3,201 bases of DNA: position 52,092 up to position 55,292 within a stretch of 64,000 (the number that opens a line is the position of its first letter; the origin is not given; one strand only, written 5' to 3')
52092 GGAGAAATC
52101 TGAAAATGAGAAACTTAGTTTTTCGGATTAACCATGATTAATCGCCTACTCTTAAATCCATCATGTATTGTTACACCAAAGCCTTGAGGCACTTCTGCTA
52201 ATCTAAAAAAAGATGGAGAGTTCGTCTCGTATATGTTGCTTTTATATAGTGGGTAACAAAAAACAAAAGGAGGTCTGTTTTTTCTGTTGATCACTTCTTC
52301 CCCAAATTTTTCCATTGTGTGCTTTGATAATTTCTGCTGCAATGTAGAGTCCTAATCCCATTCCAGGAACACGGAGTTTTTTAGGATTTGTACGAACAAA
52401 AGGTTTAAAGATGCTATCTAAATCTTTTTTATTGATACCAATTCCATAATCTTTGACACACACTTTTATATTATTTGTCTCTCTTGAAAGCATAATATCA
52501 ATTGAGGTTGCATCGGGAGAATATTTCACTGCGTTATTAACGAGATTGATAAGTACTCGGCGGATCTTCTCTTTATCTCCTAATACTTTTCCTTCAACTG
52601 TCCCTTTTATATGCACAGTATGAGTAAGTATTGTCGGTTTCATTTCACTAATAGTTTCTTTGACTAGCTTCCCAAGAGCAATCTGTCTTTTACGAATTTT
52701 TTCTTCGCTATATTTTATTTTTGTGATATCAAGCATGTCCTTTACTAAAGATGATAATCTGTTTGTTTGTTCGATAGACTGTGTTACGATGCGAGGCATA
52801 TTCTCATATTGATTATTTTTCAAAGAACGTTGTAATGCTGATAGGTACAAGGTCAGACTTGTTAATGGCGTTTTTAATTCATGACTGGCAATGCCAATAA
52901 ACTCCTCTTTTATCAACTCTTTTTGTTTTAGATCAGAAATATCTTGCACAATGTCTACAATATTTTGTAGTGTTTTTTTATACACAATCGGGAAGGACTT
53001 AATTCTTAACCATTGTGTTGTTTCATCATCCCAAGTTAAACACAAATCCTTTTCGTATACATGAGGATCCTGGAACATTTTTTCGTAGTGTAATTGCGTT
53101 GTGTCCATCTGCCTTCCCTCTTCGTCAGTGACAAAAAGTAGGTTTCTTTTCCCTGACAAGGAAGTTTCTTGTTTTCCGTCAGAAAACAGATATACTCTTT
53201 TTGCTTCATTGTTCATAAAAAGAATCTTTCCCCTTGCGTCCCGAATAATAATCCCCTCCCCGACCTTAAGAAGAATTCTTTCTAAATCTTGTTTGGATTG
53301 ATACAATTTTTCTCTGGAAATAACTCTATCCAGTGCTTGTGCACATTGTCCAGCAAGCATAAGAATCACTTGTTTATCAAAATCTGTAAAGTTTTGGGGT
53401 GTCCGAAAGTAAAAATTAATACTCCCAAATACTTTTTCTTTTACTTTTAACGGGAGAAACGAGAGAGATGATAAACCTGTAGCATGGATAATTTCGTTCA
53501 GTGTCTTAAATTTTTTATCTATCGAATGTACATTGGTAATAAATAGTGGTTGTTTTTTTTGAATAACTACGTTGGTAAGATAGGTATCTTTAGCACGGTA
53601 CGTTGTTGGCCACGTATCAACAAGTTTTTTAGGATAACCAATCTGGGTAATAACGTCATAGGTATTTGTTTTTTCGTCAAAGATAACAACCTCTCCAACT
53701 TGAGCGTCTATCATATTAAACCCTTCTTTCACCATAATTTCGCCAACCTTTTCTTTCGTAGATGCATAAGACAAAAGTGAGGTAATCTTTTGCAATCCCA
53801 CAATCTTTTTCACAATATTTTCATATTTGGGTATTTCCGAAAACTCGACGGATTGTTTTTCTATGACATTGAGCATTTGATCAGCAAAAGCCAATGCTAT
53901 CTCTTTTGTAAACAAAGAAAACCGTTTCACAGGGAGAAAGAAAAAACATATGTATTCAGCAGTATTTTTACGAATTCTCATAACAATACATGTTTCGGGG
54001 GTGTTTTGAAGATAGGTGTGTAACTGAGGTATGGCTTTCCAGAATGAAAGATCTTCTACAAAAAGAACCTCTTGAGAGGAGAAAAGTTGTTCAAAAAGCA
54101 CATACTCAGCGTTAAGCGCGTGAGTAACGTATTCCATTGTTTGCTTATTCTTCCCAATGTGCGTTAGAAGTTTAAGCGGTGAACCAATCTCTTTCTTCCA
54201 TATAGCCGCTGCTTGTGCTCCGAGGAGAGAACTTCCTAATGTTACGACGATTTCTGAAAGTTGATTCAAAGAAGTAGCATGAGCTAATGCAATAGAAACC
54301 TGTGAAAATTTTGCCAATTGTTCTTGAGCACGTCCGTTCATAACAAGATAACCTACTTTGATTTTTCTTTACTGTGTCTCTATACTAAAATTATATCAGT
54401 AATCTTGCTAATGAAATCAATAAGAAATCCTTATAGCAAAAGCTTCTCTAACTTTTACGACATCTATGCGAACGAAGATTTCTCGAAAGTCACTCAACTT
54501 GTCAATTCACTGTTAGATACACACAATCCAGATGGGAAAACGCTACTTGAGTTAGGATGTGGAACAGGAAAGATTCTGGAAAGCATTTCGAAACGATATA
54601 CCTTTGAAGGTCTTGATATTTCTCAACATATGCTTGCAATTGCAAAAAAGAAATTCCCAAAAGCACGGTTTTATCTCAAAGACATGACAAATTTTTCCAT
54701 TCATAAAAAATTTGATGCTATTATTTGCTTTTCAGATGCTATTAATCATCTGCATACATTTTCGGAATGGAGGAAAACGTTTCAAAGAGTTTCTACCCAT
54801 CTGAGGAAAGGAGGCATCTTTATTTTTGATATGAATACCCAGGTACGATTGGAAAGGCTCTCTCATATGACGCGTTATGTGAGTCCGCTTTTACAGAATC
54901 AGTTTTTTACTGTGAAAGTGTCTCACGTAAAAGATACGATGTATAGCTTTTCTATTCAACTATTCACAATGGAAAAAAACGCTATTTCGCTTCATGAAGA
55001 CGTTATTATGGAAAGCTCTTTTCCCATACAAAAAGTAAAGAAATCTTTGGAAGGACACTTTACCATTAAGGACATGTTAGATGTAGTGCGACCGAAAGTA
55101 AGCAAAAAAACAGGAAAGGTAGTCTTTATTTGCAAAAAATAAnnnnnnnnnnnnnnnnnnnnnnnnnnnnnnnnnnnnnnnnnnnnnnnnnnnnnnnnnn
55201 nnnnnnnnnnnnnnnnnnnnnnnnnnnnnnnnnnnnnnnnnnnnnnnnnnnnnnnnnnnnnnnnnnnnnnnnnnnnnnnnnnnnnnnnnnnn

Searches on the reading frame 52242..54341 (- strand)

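Call 72: search_protein_families(library=pfam, proteins=[window:52242-54341:-], max_evalue=0.001)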
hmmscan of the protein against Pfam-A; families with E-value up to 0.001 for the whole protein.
window:52242-54341:- (699 aa): 6 families
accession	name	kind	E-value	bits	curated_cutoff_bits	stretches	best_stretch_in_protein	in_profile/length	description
PF02518.31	HATPase_c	-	3.5e-24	85.8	26.4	1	588-697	1-108/111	Histidine kinase-, DNA gyrase B-, and HSP90-like ATPase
PF00512.31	HisKA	-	7.6e-14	52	26.9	1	478-543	2-64/66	His Kinase A (phospho-acceptor) domain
PF01590.32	GAF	-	9.8e-11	42.8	22.4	1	254-337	54-133/133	GAF domain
PF13185.12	GAF_2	-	1.3e-10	42.1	28.6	1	198-338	6-136/136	GAF domain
PF13492.12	GAF_3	-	1.5e-05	25.9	27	0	200-339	6-129/129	GAF domain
PF13589.12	HATPase_c_3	-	3e-05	24.5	25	1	594-654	4-62/137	Histidine kinase-, DNA gyrase B-, and HSP90-like ATPase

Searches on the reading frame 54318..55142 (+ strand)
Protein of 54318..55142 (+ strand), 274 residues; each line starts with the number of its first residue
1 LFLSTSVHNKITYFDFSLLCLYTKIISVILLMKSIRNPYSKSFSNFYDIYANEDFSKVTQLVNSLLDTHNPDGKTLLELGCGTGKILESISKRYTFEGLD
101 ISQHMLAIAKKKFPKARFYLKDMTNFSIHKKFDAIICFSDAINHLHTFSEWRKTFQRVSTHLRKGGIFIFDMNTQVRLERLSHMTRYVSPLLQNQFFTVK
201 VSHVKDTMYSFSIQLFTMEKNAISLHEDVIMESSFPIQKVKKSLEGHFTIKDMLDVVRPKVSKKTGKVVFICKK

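Call 8: search_protein_families(library=pfam, proteins=[window:54318-55142:+], max_evalue=0.1)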
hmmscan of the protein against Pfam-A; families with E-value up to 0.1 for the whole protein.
window:54318-55142:+ (274 aa): 13 families
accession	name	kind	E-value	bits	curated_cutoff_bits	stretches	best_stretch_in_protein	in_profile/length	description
PF13649.12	Methyltransf_25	-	9.5e-18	65.1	27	1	77-166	2-97/97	Methyltransferase domain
PF08241.18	Methyltransf_11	-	9.7e-14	52.2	21.2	1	77-170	1-95/95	Methyltransferase domain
PF08242.18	Methyltransf_12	-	1.2e-13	52.1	30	1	77-168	1-98/98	Methyltransferase domain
PF13489.12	Methyltransf_23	-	1e-12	48.6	27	1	52-175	3-121/164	Methyltransferase domain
PF13847.12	Methyltransf_31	-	2.4e-12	47.2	27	1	72-173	3-113/145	Methyltransferase domain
PF02353.26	CMAS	-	1.8e-07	31.2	27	1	72-182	62-176/273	Mycolic acid cyclopropane synthetase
PF05175.20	MTS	-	7.7e-06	26.1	23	1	47-185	8-154/170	Methyltransferase small domain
PF05401.17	NodS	-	4.7e-05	23.7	24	1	72-184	43-158/201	Nodulation protein S (NodS)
PF01209.24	Ubie_methyltran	-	0.00043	20.1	20.1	1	72-116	47-95/233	ubiE/COQ5 methyltransferase family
PF01728.25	FtsJ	-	0.0094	16.3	24.1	1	71-171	20-138/181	FtsJ-like methyltransferase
PF06859.18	Bin3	-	0.043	14.8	27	0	132-191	1-62/109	Bicoid-interacting protein 3 (Bin3)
PF07021.18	MetW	-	0.052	13.6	21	1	71-143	12-86/193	Methionine biosynthesis protein MetW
PF21328.3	Gp44_lid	-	0.069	13.7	27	0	104-135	29-60/63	Sliding-clamp-loader large subunit, AAA+ ATPase lid domain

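Call 82: search_protein_families(library=padloc, proteins=[window:54318-55142:+], max_evalue=0.01)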
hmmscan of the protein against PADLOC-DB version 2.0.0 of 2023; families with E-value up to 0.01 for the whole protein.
window:54318-55142:+ (274 aa): 2 families
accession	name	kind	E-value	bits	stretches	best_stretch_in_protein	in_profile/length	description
PDLC04134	mad2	-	9.1e-18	62.3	1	61-209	282-430/492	mads_2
PDLC03258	MTase_II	-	0.00026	18.3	1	72-137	41-108/366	Type II methyltransferase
